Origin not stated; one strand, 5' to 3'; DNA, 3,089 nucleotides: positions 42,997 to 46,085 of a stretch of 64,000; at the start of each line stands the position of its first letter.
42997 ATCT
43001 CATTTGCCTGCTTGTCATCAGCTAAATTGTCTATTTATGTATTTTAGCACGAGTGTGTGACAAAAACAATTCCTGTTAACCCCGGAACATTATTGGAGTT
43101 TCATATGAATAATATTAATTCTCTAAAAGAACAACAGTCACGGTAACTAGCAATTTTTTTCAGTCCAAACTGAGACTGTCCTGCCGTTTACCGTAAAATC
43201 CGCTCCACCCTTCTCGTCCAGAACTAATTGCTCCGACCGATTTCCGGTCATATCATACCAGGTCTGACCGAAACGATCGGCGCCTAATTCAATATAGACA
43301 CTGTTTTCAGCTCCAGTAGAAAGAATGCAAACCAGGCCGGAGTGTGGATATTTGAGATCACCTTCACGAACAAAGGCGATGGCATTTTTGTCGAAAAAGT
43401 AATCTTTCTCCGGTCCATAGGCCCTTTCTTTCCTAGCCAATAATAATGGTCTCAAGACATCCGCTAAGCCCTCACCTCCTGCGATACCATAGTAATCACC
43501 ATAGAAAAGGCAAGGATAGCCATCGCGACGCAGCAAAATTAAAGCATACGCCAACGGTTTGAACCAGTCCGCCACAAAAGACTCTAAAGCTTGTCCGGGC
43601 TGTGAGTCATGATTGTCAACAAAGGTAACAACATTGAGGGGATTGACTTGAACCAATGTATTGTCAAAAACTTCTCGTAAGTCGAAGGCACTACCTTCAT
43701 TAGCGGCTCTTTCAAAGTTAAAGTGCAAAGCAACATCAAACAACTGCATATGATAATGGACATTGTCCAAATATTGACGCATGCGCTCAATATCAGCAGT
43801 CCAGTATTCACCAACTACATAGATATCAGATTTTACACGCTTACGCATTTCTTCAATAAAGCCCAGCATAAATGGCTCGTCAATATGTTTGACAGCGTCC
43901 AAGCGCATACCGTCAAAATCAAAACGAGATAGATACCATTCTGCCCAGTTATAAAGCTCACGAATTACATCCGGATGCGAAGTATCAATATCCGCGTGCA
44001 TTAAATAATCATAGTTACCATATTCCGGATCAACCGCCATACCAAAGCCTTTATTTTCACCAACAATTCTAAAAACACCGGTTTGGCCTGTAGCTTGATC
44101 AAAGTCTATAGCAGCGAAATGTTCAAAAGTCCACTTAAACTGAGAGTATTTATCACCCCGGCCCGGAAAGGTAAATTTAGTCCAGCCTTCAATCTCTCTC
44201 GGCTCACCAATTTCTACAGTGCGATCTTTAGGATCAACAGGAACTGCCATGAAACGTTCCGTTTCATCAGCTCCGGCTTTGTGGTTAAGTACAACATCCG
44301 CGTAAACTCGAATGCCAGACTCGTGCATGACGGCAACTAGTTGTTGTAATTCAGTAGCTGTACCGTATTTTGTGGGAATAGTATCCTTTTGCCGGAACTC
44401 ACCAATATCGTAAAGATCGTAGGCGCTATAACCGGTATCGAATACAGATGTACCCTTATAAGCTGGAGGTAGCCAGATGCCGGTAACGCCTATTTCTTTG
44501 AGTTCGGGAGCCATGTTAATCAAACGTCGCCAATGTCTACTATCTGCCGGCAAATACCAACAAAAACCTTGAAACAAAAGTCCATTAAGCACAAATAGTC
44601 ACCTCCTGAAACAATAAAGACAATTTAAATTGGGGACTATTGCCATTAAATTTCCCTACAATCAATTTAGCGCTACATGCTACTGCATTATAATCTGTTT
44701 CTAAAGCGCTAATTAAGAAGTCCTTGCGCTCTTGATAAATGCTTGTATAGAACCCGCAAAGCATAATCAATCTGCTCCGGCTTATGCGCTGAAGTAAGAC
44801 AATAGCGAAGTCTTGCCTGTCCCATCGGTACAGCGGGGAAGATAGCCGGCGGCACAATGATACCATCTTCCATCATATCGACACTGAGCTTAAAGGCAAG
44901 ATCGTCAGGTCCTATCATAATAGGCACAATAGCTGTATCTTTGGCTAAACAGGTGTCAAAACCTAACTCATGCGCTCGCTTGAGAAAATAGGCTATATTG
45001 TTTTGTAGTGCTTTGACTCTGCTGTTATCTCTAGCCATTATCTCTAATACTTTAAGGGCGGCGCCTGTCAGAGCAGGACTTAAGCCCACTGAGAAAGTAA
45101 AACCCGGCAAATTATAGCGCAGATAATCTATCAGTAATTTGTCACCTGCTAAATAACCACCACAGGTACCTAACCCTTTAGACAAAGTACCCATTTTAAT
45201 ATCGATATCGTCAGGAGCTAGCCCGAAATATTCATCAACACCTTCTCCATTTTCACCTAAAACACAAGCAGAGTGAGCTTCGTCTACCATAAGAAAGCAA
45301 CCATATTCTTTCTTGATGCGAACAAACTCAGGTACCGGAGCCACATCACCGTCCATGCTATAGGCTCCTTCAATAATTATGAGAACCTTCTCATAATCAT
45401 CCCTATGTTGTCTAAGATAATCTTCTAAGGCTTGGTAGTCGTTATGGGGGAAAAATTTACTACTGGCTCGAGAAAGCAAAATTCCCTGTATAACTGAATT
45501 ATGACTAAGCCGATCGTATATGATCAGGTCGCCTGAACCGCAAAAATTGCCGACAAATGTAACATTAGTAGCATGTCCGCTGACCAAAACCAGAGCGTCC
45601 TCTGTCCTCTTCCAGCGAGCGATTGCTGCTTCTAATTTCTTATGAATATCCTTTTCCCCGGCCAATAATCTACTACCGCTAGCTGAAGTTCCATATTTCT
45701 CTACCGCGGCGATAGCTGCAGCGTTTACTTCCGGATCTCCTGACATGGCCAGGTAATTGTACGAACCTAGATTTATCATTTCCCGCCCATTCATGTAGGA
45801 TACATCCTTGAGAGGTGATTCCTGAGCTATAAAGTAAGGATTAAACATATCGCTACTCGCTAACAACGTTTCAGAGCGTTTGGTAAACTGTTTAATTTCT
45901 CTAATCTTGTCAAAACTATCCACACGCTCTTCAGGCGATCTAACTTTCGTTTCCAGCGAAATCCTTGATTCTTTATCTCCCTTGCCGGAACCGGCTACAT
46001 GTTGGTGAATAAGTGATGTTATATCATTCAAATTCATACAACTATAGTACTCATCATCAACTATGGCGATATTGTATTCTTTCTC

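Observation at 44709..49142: Adenylation / carrier-protein / alpha-oxoamine-synthase megaenzyme paired with an ACC-deaminase-fold PLP enzyme: candidate amino-ketone or sphingoid-like lipid cassette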

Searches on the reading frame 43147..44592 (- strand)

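Call 6: search_protein_families(library=pfam, proteins=[window:43147-44592:-], max_evalue=0.001)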
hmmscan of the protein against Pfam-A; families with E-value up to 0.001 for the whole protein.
window:43147-44592:- (481 aa): 3 families
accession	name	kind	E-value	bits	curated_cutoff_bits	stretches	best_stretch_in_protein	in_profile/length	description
PF00128.31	Alpha-amylase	-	1.2e-30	107.5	22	2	195-372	152-358/446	Alpha amylase, catalytic domain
PF02324.22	Glyco_hydro_70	-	3.1e-10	39.3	24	1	48-120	640-707/831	Glycosyl hydrolase family 70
PF09154.16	Alpha-amy_C_pro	-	2.5e-06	27.9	21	1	429-477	9-57/57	Alpha-amylase C-terminal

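Call 7: search_protein_families(library=ncbifam, proteins=[window:43147-44592:-], max_evalue=0.001)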
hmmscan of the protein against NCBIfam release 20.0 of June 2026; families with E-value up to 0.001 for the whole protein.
window:43147-44592:- (481 aa): 23 families
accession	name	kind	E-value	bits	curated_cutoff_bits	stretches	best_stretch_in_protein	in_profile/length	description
NF006969.0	PRK09441.1-2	equivalog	1.2e-204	680.7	382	1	2-479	2-482/483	alpha-amylase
NF006971.0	PRK09441.1-4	equivalog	3.7e-180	599.8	781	1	1-479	1-482/484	alpha-amylase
NF006972.0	PRK09441.1-5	equivalog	5e-178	592.7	804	1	2-478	32-513/514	alpha-amylase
NF006968.0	PRK09441.1-1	equivalog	3.6e-142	474.2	389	1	2-479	2-492/495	alpha-amylase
NF006970.0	PRK09441.1-3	equivalog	5.2e-89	299.1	516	1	3-476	39-462/466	alpha-amylase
TIGR02402.1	trehalose_TreZ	equivalog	7.3e-13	47.7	538.8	2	25-104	115-185/545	malto-oligosyltrehalose trehalohydrolase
NF041090.1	Cyc-maltodext_AglB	equivalog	5.4e-11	41.9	540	1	219-374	194-336/470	cyclomaltodextrinase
TIGR02456.1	treS_nterm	equivalog_domain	7.9e-10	37.8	678.35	1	26-106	32-102/539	maltose alpha-D-glucosyltransferase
NF007060.0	PRK09505.2-5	equivalog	1.2e-09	36.7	790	1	31-105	244-322/690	alpha-amylase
TIGR02403.1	trehalose_treC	equivalog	2.4e-09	36.4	799.05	1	25-106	30-101/544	alpha,alpha-phosphotrehalase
TIGR02104.1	pulA_typeI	equivalog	1e-08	33.7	504.5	0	76-112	225-261/605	type I pullulanase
NF008183.0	PRK10933.1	subfamily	1.1e-08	34.3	535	1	29-107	40-108/551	alpha,alpha-phosphotrehalase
NF008051.0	PRK10785.1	equivalog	1.1e-08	33.7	568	1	29-106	186-252/607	maltodextrin glucosidase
NF007051.0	PRK09505.1-1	equivalog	1.5e-08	33.2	864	0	29-107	246-328/686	alpha-amylase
NF007059.0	PRK09505.2-4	equivalog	3.1e-08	32.4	865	0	212-375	439-608/683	alpha-amylase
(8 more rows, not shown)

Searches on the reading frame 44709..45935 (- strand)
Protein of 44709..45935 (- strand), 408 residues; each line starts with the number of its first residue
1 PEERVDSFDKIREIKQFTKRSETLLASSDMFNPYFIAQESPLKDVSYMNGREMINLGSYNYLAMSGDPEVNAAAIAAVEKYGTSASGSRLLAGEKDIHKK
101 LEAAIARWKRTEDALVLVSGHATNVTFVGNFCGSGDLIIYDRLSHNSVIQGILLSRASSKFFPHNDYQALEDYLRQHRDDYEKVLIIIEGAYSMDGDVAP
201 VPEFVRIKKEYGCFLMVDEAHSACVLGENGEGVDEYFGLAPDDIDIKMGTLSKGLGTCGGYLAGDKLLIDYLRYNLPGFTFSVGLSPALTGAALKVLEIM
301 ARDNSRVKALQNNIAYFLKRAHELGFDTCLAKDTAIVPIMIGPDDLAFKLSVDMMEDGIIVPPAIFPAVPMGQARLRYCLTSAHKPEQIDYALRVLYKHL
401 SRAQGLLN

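Call 33: search_solved_structures(query=window:44709-45935:-, max_evalue=1e-20, show_alignments=5)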
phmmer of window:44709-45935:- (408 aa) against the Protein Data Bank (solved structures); distinct sequences matched with E-value up to 1e-20: 48.
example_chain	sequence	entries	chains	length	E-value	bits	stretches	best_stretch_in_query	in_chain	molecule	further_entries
8s1y_A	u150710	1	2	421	4.6e-76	259.9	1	38-405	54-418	8-amino-7-oxononanoate synthase/2-amino-3-ketobutyrate coenzyme A ligase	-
7poa_A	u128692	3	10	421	1.2e-75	258.6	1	38-405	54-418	8-amino-7-oxononanoate synthase/2-amino-3-ketobutyrate coenzyme A ligase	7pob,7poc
7k0i_B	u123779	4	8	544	6.6e-67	229.8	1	52-395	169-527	Serine palmitoyltransferase 2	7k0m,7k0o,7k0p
6m4n_B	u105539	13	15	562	7.2e-67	229.7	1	52-395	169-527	Serine palmitoyltransferase 2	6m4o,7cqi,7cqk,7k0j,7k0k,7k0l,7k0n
8guh_A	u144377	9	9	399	4.5e-66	227.1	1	34-403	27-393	Serine palmitoyltransferase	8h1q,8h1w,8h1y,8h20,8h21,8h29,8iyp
3a2b_A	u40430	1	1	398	4.5e-66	227.1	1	34-403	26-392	Serine palmitoyltransferase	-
1fc4_A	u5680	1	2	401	9.3e-62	212.8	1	16-395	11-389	2-AMINO-3-KETOBUTYRATE CONENZYME A LIGASE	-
7v58_A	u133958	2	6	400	6.1e-60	206.9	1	44-394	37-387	2-amino-3-ketobutyrate coenzyme A ligase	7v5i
8c80_C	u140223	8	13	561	9e-60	206.3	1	53-395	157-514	Serine palmitoyltransferase 2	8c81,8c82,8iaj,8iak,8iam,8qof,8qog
7yjo_B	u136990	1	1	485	1.2e-59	205.9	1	52-398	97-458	Long chain base biosynthesis protein 2a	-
7yjk_B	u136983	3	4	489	1.2e-59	205.8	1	52-398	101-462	Long chain base biosynthesis protein 2a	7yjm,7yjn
7bxp_A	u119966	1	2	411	3.4e-59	204.4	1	45-394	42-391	2-amino-3-ketobutyrate coenzyme A ligase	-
2x8u_A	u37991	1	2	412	8.1e-59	203.2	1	20-406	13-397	SERINE PALMITOYLTRANSFERASE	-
3tqx_A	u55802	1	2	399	1.6e-58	202.2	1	47-395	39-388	2-amino-3-ketobutyrate coenzyme A ligase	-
7bxq_A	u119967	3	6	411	2.3e-58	201.7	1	45-394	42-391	2-amino-3-ketobutyrate coenzyme A ligase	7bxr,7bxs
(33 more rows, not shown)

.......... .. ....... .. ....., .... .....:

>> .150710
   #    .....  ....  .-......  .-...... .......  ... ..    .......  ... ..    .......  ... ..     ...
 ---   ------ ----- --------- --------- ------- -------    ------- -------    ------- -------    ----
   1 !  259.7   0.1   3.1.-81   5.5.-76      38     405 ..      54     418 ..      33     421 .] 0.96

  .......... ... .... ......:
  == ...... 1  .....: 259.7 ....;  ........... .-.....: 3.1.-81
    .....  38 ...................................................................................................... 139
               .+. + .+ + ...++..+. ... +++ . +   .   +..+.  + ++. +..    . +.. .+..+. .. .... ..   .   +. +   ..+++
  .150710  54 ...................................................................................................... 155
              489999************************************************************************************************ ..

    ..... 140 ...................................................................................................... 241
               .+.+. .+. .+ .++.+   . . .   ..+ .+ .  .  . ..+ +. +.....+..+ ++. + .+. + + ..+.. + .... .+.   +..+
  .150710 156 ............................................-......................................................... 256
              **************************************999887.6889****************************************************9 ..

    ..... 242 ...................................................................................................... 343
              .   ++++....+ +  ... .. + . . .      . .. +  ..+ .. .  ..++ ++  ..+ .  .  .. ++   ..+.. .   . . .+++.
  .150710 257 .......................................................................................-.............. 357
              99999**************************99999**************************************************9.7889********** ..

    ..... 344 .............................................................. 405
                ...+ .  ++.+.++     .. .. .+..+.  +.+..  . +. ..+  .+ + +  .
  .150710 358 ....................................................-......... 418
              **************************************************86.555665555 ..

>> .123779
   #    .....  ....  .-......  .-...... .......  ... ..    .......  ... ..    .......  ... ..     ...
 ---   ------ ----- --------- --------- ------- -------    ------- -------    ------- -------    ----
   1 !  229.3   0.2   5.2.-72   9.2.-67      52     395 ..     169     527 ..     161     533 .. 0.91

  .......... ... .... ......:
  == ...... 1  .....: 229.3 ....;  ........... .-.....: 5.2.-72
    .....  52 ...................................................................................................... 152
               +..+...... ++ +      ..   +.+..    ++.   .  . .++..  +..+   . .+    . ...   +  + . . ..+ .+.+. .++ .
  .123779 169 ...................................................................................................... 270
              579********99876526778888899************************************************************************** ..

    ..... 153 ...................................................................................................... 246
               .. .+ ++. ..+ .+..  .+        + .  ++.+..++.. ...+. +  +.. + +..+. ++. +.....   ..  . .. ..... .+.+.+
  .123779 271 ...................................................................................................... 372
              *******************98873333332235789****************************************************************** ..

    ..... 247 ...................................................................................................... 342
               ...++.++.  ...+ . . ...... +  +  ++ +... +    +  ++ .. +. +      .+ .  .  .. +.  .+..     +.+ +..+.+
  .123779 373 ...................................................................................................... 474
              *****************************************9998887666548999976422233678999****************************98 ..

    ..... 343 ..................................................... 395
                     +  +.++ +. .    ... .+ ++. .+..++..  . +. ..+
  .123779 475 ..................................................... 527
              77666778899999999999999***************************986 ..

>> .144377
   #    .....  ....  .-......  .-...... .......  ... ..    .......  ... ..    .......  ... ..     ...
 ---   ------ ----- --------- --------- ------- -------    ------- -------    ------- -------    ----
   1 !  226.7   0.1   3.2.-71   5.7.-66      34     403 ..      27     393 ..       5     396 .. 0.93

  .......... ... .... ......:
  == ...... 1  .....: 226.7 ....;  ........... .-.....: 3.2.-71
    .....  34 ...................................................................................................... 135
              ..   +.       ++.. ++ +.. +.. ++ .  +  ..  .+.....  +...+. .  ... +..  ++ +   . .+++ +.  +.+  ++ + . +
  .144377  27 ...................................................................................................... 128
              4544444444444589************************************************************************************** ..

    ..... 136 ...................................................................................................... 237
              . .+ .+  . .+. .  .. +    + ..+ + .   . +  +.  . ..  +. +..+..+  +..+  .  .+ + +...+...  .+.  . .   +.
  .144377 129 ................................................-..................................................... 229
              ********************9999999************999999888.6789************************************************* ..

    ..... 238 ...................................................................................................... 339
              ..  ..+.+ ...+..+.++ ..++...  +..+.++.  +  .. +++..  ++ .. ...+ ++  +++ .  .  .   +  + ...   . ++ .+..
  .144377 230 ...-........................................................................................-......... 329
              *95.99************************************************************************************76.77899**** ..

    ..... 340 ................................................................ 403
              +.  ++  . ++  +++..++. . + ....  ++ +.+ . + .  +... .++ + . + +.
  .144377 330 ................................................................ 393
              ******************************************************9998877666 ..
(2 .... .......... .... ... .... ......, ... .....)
